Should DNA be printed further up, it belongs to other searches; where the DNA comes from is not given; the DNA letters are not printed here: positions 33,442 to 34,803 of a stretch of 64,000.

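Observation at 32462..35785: Four-gene cluster of membrane-anchored proteins built from a novel 31-32 aa tandem helical repeat, with a frameshifted paralog and duplicated terminators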

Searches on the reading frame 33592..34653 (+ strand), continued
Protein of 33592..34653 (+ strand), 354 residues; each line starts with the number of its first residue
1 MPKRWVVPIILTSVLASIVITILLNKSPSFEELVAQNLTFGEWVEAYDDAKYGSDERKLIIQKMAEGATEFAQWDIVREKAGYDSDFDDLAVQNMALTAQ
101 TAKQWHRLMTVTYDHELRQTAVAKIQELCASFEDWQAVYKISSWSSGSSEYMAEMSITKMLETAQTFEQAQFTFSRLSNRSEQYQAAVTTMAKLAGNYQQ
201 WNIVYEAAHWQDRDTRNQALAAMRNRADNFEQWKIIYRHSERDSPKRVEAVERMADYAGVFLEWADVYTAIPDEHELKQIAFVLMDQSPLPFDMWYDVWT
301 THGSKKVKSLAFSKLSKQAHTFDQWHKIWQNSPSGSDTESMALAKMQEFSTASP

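Call 40: find_encoding_contigs(protein=P0008, flank=8000, max_places=2)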
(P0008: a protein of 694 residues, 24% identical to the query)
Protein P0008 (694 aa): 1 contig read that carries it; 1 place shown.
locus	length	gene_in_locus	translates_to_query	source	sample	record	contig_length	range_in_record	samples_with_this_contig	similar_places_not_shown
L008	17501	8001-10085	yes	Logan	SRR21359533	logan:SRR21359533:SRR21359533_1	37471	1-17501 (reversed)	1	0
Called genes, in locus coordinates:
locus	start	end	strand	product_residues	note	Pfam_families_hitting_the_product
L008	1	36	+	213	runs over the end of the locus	PF13483:Lactamase_B_3, PF12706:Lactamase_B_2 (weak)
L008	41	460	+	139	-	-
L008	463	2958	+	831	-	PF00521:DNA_topoisoIV, PF03989:DNA_gyraseA_C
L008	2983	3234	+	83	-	-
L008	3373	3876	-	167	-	-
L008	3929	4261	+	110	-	-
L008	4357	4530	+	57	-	-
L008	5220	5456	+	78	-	PF01783:Ribosomal_L32p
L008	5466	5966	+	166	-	PF01029:NusB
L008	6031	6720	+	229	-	PF22935:RM44_endonuclase, PF14622:Ribonucleas_3_3, PF00636:Ribonuclease_3, PF00035:dsrm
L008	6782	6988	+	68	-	-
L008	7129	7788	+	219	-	PF00702:Hydrolase, PF13419:HAD_2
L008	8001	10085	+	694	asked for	-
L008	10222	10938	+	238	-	PF00156:Pribosyltran (weak)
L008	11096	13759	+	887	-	PF02463:SMC_N, PF13175:AAA_15, PF13304:AAA_21 (faint), PF13476:AAA_23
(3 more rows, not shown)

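Call 44: search_solved_structures(query=window:33592-34653:+, max_evalue=10)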
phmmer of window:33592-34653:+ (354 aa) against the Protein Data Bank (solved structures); distinct sequences matched with E-value up to 10: 5.
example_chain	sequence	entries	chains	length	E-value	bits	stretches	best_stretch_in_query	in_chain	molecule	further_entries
9rc1_A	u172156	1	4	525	0.71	12.1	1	61-105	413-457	EH domain-containing protein 2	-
9rbu_A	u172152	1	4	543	0.74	12.1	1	61-105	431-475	EH domain-containing protein 2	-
4cid_A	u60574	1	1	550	0.75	12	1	61-105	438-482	EH DOMAIN-CONTAINING PROTEIN 2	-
2qpt_A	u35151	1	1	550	0.75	12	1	61-105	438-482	EH DOMAIN-CONTAINING PROTEIN-2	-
8wq3_A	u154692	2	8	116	2.3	10.4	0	271-304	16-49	RNA-binding protein 45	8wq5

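Call 73: find_encoding_contigs(protein=P0136, flank=8000, max_places=4)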
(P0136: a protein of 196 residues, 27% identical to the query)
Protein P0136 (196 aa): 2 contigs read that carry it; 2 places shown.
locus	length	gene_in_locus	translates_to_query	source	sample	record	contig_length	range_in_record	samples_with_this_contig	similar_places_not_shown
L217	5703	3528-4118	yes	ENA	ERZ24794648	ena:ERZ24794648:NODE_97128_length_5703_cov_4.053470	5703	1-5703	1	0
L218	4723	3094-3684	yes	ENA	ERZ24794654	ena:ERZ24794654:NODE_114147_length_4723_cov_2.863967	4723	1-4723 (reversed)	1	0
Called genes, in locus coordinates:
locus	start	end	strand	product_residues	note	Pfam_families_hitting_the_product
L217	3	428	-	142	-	?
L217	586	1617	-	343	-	-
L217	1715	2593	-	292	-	-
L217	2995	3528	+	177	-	-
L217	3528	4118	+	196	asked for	-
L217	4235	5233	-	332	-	PF04055:Radical_SAM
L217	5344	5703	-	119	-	?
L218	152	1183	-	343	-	-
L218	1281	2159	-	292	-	-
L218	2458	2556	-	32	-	-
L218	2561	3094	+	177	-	-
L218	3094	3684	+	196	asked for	-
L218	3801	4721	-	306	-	?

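Call 75: search_protein_families(library=padloc, proteins=[L001:2578-3165:+, window:33592-34653:+], max_evalue=0.01)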
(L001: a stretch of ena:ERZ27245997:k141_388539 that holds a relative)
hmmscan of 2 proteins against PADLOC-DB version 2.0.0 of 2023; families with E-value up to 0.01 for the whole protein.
L001:2578-3165:+ (196 aa): 0 families

window:33592-34653:+ (354 aa): 0 families

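Call 85: search_dna_similar(query=window:33592-34653:+, collection=phages, mode=protein, max_evalue=0.001, max_rows=10)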
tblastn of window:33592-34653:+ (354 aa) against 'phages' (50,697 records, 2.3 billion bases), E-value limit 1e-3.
No match.

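Call 86: search_dna_similar(query=window:33592-34653:+, collection=plasmids, mode=protein, max_evalue=0.001, max_rows=10)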
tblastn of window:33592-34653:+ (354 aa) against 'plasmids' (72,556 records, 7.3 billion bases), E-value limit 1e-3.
No match.

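Call 87: fold_search(model_id=the predicted structure, library=viral)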
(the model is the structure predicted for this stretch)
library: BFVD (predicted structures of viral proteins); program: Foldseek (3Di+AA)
matches with E <= 10: 491; with E <= 0.001: 1
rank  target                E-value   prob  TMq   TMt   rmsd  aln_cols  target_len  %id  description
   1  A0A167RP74            7.4e-04  1.00  0.32  0.31  11.6       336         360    9  Uncharacterized protein [Powai lake megavirus]
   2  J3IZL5                4.4e-03  1.00  0.25  0.24  14.0       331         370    7  (no name in the UniProt tables at hand)
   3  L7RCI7                4.8e-03  1.00  0.32  0.35   8.4       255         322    7  Uncharacterized protein [Acanthamoeba polyphaga moumouvirus]
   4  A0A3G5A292            9.6e-03  0.99  0.26  0.25  17.9       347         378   11  Sel1 repeat family protein [Harvfovirus sp.]
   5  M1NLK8                1.4e-02  0.75  0.16  0.17  24.3       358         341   12  Repeat protein [Moumouvirus goulette]
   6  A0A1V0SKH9            2.1e-02  0.84  0.18  0.15  17.7       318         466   12  Sel1 repeat protein [Klosneuvirus KNV1]
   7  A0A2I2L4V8            2.2e-02  0.77  0.19  0.15  23.3       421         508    8  Tetratricopeptide repeat protein [Orpheovirus IHUMI-LCC2]
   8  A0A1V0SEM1            2.3e-02  0.95  0.24  0.16  16.1       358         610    9  RING finger domain protein [Hokovirus HKV1]
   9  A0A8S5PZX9            2.3e-02  0.92  0.25  0.16  26.4       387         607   10  Serine-pyruvate aminotransferase [Siphoviridae sp. ctOCb13]
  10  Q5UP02                2.4e-02  0.99  0.34  0.35  10.7       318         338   10  Uncharacterized protein L750 [Acanthamoeba polyphaga mimivirus]
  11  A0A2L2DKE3            2.8e-02  0.97  0.27  0.27  13.8       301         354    8  Uncharacterized protein [Acanthamoeba polyphaga mimivirus]
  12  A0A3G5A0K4            3.0e-02  0.75  0.17  0.19  19.6       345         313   12  Uncharacterized protein [Harvfovirus sp.]
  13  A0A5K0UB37            3.4e-02  0.35  0.13  0.12  20.2       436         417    9  Uncharacterized protein [Yasminevirus sp. GU-2018]
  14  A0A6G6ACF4            4.2e-02  0.93  0.29  0.30  13.8       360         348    8  Uncharacterized protein [Borely moumouvirus]
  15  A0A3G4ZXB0            4.4e-02  0.77  0.21  0.23  22.7       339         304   12  Sel1 repeat family protein [Faunusvirus sp.]
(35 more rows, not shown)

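Call 91: search_protein_families(library=pfam, proteins=[P0051, P0055, P0015, P0035, P0038, P0077, P0078, P0062, P0031, P0036], max_evalue=0.001)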
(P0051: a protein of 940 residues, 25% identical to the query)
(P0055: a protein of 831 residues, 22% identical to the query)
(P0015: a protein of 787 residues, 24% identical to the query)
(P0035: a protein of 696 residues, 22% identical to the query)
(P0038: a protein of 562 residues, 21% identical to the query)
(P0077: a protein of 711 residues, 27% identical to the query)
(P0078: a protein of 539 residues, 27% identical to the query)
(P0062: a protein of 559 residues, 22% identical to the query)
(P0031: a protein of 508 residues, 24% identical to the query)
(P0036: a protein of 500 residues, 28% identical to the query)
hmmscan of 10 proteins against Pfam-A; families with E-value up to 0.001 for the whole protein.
P0051 (940 aa): 0 families

P0055 (831 aa): 0 families

P0015 (787 aa): 0 families

P0035 (696 aa): 0 families

P0038 (562 aa): 0 families

P0077 (711 aa): 0 families

P0078 (539 aa): 0 families

P0062 (559 aa): 0 families

P0031 (508 aa): 0 families

P0036 (500 aa): 0 families

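Call 98: find_related_loci(query=window:33592-34653:+, collection=viral_contigs, flank=4000)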
Query window:33592-34653:+ (354 aa) in viral_contigs; peptide patterns used: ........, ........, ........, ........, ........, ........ (x = any residue, [..] = any of these).
2 stretches matched a pattern, but none encodes a relative of the query by tblastn (E <= 1e-3).
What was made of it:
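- Tried and rejected: Phage and plasmid collections and IMG/VR: no homologues of g3 (calls 85, 86, 98).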

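Call 99: list_cluster_members(proteins=[P0011, P0013, P0016, P0017, P0018, P0019, P0020, P0021, P0022, P0023])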
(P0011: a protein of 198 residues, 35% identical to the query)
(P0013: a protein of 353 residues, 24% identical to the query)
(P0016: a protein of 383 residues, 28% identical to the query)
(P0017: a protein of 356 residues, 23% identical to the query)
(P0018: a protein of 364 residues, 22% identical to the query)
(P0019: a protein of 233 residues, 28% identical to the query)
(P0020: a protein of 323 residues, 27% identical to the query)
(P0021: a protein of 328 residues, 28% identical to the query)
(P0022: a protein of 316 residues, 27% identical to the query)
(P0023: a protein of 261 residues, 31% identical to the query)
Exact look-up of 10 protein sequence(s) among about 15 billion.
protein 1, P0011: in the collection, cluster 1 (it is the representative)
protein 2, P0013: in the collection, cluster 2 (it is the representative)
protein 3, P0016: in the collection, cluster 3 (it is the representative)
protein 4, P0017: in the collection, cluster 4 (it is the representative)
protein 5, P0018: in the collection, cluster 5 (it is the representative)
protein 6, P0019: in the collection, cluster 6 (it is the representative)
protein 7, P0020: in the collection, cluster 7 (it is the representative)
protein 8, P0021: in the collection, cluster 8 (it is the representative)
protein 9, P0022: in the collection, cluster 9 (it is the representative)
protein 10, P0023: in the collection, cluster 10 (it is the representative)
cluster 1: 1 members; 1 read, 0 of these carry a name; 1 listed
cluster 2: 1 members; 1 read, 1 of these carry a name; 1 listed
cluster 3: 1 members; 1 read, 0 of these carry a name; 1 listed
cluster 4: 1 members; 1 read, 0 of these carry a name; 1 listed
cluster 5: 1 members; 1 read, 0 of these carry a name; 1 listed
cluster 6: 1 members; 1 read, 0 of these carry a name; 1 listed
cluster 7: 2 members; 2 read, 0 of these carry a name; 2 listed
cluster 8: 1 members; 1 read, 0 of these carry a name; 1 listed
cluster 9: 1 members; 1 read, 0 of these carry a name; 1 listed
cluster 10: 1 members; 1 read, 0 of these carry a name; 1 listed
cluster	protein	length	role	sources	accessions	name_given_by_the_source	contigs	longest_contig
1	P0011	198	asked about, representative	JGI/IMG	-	-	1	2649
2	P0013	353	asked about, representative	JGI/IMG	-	hypothetical protein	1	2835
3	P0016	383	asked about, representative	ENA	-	-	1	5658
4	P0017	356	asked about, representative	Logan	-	-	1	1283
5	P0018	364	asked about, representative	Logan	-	-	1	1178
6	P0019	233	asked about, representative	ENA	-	-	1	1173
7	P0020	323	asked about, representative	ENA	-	-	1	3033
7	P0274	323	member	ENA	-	-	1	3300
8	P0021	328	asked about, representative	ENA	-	-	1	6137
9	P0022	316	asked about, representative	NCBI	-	-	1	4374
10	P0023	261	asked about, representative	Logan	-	-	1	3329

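Call 100: list_cluster_members(proteins=[P0024, P0025, P0026, P0027, P0028, P0029, P0051, P0055, P0116, P0138])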
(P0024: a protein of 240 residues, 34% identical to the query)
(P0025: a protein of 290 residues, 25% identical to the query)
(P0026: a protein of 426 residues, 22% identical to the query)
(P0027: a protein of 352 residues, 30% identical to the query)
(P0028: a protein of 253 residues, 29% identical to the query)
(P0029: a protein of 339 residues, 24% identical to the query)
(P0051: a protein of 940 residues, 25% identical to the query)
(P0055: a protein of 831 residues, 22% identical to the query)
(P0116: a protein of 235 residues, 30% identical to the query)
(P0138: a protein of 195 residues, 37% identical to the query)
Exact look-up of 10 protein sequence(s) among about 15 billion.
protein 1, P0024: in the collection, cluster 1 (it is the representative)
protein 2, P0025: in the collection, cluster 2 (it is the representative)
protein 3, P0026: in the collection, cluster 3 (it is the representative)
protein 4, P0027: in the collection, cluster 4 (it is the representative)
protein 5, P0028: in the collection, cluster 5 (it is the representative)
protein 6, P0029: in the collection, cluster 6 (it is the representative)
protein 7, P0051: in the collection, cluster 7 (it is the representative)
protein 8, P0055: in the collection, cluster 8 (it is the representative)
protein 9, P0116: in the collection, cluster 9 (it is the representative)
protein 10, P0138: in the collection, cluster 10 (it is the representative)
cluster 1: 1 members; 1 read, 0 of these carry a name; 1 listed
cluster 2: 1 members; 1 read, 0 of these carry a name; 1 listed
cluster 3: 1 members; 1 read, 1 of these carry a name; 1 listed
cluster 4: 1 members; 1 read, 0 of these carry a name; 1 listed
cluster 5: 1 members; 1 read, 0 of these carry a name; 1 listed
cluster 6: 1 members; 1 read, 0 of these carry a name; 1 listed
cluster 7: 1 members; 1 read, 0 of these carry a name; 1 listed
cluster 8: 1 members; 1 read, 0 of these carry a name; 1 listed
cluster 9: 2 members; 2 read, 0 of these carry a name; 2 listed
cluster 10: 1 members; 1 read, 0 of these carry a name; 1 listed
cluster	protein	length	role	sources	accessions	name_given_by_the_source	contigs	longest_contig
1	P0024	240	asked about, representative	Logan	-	-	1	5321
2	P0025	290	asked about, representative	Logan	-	-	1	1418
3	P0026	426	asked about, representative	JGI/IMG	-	hypothetical protein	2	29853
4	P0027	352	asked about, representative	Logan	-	-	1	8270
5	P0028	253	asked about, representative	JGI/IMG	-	-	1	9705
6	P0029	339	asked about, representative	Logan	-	-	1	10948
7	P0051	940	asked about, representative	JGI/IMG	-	-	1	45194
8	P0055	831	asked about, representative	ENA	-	-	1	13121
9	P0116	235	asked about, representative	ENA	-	-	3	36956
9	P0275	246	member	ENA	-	-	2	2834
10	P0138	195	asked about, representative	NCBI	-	-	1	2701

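Call 101: find_encoding_contigs(protein=P0051, flank=7000, max_places=1)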
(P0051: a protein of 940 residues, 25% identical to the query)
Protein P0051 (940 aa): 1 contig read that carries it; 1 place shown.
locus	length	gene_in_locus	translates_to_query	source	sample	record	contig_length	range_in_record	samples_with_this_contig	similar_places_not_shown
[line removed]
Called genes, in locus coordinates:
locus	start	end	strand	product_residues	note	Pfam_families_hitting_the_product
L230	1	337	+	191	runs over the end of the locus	-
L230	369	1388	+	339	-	-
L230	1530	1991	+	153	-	-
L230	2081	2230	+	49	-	-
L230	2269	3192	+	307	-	-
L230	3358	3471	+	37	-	-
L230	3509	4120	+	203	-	-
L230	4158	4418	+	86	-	-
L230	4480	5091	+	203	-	-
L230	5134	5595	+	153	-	-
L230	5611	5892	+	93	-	-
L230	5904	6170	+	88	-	-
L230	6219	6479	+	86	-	-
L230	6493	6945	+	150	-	PF04519:Bactofilin (faint)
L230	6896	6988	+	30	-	-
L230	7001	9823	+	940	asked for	-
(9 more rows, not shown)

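Call 102: find_encoding_contigs(protein=P0116, flank=7000, max_places=1)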
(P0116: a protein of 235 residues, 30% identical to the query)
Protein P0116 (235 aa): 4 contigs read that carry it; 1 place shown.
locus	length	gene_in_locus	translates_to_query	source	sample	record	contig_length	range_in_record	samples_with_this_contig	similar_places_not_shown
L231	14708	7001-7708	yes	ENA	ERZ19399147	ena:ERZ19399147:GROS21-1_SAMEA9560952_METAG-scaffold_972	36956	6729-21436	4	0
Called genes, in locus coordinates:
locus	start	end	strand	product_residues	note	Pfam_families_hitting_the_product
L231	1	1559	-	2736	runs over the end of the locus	-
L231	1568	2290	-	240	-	-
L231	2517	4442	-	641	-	PF00122:E1-E2_ATPase, PF00702:Hydrolase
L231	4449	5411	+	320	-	PF00413:Peptidase_M10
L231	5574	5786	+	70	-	-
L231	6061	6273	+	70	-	-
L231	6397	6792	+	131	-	PF07883:Cupin_2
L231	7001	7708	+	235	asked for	-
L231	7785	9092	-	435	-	PF00817:IMS, PF11799:IMS_C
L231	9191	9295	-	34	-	-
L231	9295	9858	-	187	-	PF00717:Peptidase_S24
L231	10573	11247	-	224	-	PF01182:Glucosamine_iso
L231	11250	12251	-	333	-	PF03446:NAD_binding_2, PF00393:6PGD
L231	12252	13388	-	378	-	-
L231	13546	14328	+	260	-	PF00497:SBP_bac_3, PF13531:SBP_bac_11 (faint)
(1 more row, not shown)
